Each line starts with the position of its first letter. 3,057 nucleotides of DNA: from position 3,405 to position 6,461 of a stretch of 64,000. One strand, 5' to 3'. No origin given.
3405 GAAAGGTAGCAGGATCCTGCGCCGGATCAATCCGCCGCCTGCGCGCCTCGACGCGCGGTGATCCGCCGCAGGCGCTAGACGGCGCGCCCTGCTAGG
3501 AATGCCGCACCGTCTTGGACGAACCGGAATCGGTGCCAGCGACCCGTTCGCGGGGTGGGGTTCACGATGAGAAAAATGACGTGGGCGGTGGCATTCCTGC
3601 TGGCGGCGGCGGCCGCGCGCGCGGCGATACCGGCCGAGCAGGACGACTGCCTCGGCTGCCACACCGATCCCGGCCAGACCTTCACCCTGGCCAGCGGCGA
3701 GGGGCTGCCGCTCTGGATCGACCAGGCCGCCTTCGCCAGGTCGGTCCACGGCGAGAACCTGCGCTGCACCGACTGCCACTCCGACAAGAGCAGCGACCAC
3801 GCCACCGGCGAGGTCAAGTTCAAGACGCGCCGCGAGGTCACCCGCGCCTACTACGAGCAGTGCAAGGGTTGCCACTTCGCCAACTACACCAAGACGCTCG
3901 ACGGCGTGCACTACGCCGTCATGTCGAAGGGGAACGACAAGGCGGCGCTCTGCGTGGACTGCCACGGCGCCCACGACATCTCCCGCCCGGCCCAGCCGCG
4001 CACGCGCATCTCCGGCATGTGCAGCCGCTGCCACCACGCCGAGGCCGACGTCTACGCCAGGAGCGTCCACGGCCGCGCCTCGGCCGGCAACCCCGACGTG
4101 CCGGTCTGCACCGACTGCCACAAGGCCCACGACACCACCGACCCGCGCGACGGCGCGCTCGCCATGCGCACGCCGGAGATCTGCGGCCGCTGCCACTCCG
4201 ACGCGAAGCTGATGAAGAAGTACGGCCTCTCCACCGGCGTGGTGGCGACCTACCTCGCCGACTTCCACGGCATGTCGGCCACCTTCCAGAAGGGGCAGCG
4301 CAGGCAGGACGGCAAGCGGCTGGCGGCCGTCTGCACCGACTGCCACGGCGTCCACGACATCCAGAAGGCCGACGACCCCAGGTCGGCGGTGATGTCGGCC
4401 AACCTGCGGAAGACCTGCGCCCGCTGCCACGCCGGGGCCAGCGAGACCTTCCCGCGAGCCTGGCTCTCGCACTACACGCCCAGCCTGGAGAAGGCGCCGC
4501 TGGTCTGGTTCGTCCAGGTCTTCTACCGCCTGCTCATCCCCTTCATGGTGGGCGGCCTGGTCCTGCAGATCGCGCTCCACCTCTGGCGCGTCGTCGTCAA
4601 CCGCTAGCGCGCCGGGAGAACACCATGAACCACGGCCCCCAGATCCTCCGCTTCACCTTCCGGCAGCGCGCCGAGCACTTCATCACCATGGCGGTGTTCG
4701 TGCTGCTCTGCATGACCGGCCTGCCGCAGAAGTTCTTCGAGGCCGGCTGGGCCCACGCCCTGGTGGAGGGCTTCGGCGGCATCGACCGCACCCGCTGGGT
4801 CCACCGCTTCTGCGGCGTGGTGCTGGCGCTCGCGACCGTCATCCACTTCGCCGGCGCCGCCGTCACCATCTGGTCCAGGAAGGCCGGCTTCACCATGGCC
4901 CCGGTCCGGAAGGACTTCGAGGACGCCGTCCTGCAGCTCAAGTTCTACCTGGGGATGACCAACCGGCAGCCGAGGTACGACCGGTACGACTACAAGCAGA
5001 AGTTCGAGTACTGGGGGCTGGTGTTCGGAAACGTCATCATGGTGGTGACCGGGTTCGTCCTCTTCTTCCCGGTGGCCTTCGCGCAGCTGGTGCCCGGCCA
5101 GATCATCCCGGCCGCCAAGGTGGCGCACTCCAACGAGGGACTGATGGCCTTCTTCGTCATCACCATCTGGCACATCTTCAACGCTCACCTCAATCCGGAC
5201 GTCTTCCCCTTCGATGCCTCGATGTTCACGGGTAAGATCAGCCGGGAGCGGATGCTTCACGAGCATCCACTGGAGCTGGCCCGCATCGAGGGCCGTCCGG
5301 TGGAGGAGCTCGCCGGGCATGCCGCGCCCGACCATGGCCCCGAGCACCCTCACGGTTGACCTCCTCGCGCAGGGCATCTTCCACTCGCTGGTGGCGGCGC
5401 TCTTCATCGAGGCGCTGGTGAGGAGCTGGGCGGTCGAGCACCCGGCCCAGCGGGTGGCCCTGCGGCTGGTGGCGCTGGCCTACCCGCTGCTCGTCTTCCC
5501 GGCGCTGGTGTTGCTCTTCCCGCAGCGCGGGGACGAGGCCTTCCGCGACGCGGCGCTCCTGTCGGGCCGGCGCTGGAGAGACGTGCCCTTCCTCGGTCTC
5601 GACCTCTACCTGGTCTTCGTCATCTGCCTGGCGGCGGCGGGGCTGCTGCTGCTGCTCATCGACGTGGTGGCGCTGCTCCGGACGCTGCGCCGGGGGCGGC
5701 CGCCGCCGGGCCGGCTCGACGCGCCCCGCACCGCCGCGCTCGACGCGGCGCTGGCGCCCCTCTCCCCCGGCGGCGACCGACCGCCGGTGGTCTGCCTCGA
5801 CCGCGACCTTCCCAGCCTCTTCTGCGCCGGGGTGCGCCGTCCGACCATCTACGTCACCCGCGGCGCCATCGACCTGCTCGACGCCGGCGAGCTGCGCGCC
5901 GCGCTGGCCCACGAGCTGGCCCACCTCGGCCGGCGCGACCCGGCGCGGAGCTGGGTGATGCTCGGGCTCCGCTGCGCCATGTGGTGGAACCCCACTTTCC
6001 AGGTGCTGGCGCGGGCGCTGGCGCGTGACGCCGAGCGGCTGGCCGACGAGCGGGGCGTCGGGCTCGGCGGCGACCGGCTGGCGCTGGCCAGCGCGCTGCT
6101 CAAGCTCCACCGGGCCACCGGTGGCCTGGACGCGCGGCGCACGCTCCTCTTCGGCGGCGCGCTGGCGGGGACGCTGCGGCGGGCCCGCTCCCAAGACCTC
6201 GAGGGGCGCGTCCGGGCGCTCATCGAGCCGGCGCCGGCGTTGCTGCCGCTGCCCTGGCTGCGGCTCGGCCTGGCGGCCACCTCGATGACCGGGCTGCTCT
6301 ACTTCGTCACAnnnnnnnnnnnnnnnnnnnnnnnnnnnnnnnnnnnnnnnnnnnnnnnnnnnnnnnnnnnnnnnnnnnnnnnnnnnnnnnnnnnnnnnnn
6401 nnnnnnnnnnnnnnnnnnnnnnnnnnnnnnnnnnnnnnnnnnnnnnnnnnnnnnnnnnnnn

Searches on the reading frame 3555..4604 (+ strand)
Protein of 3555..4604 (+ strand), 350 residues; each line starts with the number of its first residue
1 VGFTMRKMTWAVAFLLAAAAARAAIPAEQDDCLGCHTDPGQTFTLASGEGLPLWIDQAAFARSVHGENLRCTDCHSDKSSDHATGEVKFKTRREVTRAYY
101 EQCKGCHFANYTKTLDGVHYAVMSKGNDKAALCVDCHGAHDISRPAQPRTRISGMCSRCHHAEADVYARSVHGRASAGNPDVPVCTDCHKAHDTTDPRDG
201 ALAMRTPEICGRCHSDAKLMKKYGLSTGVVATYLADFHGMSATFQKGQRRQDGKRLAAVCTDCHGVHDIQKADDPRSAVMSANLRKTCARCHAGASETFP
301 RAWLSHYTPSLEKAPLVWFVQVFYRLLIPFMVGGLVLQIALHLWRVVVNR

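Call 102: search_protein_families(library=pfam, proteins=[window:3555-4604:+], max_evalue=0.0001)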
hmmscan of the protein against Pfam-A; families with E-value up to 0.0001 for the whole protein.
window:3555-4604:+ (350 aa): 6 families
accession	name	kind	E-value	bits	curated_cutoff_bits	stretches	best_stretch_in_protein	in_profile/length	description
PF09699.15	Paired_CXXCH_1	-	1.3e-16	60.4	20.6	1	185-218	9-40/41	Doubled CXXCH motif (Paired_CXXCH_1)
PF14522.11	Cytochrome_C7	-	1.8e-13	50.5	24.8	0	256-296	12-52/67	Cytochrome c7 and related cytochrome c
PF22113.1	Mtrc-MtrF_II-IV_dom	-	1.4e-12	48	30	1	21-119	73-175/176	Outer membrane cytochrome MtrC/MtrF-like, domains II/IV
PF14537.11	Cytochrom_c3_2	-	2.6e-12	47.4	25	1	131-215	7-79/79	Cytochrome c3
PF02085.21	Cytochrom_CIII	-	8.7e-08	32.9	22.9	0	54-160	17-101/101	Class III cytochrome C family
PF22678.1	Cytochrom_c_NrfB-like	-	1.4e-05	25.9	27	0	210-293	1-66/89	Cytochrome c-type protein NrfB-like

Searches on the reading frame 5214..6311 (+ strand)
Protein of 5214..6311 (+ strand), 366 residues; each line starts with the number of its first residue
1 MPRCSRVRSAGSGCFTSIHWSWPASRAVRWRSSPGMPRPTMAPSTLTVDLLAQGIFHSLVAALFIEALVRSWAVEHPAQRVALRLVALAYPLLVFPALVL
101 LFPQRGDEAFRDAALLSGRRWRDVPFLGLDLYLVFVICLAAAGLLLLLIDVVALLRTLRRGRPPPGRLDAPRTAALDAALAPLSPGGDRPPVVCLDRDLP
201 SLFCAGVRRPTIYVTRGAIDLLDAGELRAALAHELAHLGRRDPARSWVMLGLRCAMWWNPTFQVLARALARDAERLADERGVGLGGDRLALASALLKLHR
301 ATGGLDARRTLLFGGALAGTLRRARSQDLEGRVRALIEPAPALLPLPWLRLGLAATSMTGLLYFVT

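Call 102: search_protein_families(library=pfam, proteins=[window:5214-6311:+], max_evalue=0.0001)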
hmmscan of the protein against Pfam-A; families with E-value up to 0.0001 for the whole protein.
window:5214-6311:+ (366 aa): 2 families
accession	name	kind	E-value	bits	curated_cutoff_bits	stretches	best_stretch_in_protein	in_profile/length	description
PF05569.17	Peptidase_M56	-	9e-13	48.5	31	1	135-302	101-270/296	BlaR1 peptidase M56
PF01435.24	Peptidase_M48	-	5.8e-10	39.7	20.3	1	200-267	36-106/186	Peptidase family M48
